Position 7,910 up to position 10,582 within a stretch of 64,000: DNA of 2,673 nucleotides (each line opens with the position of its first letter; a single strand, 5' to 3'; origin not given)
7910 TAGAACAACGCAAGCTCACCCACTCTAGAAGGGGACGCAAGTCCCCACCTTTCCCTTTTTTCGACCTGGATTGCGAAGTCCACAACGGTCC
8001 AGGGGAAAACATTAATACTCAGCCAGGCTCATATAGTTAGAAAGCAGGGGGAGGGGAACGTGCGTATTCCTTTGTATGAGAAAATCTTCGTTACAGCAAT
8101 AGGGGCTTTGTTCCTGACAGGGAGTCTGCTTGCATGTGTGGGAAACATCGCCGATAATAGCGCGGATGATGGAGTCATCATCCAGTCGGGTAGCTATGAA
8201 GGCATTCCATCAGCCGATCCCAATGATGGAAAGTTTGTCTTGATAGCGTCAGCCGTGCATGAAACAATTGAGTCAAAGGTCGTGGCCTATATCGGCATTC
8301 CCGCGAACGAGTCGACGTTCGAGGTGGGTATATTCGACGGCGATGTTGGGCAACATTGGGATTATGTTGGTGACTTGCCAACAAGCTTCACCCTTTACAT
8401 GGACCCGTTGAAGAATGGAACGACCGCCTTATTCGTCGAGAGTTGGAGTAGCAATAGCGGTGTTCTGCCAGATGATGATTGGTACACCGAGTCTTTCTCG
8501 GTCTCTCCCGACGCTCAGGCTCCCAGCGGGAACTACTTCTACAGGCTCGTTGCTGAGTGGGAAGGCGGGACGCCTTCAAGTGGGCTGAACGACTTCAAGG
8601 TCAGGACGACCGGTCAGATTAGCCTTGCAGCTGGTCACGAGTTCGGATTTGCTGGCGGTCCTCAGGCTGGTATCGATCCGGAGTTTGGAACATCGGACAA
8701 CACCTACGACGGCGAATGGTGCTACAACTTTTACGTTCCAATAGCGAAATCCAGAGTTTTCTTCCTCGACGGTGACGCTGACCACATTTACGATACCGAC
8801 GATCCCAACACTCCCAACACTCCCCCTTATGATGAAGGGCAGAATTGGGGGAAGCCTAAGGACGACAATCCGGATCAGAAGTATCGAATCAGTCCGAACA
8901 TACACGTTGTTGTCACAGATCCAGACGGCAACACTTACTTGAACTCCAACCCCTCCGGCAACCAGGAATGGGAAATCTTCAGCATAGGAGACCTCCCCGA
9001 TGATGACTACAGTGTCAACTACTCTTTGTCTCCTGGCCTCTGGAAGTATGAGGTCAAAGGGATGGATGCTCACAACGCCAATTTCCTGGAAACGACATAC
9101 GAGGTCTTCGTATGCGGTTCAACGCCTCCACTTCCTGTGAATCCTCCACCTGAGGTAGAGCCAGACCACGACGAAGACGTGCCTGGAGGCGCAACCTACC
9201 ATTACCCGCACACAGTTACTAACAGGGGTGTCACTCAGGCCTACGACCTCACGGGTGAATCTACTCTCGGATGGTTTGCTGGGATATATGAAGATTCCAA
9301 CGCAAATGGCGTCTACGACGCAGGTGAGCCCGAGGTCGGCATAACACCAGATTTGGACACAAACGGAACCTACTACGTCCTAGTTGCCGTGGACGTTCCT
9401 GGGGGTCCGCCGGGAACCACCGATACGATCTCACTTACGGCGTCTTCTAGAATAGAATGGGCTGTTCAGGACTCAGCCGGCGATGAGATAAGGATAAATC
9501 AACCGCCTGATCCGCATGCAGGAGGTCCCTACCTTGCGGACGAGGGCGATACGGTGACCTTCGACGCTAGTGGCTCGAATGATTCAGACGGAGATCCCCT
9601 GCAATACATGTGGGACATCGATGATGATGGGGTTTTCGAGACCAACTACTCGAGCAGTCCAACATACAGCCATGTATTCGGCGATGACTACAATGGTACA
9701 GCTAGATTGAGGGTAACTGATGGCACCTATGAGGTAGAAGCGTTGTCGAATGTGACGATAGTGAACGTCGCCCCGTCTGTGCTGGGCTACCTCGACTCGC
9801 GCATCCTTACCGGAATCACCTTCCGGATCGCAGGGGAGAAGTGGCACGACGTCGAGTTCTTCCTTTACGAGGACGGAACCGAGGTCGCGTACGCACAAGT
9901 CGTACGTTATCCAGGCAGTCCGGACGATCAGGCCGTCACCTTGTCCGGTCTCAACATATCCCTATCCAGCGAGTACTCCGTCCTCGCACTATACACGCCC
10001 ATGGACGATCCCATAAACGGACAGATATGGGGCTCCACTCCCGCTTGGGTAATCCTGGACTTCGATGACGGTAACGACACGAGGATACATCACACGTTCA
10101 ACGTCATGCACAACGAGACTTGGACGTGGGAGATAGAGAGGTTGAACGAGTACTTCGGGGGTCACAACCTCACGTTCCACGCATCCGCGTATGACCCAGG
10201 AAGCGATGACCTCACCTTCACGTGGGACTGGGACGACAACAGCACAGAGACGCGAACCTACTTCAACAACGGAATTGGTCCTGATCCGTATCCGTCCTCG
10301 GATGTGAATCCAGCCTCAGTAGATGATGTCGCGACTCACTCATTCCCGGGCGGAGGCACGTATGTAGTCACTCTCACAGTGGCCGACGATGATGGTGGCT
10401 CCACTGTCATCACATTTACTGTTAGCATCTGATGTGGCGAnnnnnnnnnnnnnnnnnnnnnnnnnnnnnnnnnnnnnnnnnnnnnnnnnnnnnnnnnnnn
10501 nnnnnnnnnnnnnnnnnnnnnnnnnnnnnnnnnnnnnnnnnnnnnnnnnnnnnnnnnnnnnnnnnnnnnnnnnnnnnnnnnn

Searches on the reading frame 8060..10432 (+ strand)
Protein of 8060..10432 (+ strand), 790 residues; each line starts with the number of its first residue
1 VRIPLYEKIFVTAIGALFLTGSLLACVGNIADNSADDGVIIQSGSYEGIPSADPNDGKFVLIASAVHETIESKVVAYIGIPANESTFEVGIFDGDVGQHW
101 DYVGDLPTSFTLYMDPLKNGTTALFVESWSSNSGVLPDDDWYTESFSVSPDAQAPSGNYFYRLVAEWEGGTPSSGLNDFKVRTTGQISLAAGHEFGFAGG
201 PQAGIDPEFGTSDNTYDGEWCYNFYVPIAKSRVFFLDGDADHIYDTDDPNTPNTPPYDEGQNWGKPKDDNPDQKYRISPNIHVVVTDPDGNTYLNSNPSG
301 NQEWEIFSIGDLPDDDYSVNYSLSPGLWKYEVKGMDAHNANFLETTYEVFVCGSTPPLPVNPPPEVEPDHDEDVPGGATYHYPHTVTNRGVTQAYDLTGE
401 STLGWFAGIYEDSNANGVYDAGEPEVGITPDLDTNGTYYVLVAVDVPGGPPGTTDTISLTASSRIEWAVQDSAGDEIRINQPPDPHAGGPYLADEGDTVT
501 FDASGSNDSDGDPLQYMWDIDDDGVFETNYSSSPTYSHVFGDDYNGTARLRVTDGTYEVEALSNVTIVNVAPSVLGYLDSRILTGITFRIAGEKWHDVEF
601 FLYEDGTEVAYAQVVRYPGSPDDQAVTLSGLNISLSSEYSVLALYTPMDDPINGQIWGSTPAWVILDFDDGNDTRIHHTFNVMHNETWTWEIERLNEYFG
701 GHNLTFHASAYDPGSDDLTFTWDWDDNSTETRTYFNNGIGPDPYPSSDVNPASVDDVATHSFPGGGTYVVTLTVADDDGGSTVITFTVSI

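Call 80: search_protein_families(library=pfam, proteins=[window:8060-10432:+], max_evalue=0.001)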
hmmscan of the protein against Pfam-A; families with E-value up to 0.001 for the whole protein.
window:8060-10432:+ (790 aa): 3 families
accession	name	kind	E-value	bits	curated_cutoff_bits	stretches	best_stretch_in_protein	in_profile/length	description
PF18911.6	PKD_4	-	1.9e-17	63.5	27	2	480-559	1-75/85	PKD domain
PF00801.26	PKD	-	8.7e-12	45.3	23.5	2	701-786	14-77/80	PKD domain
PF21027.3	Sde0182_C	-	6.9e-05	23.8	27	0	498-518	1-21/83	Cellulose-binding protein Sde0182, C-terminal domain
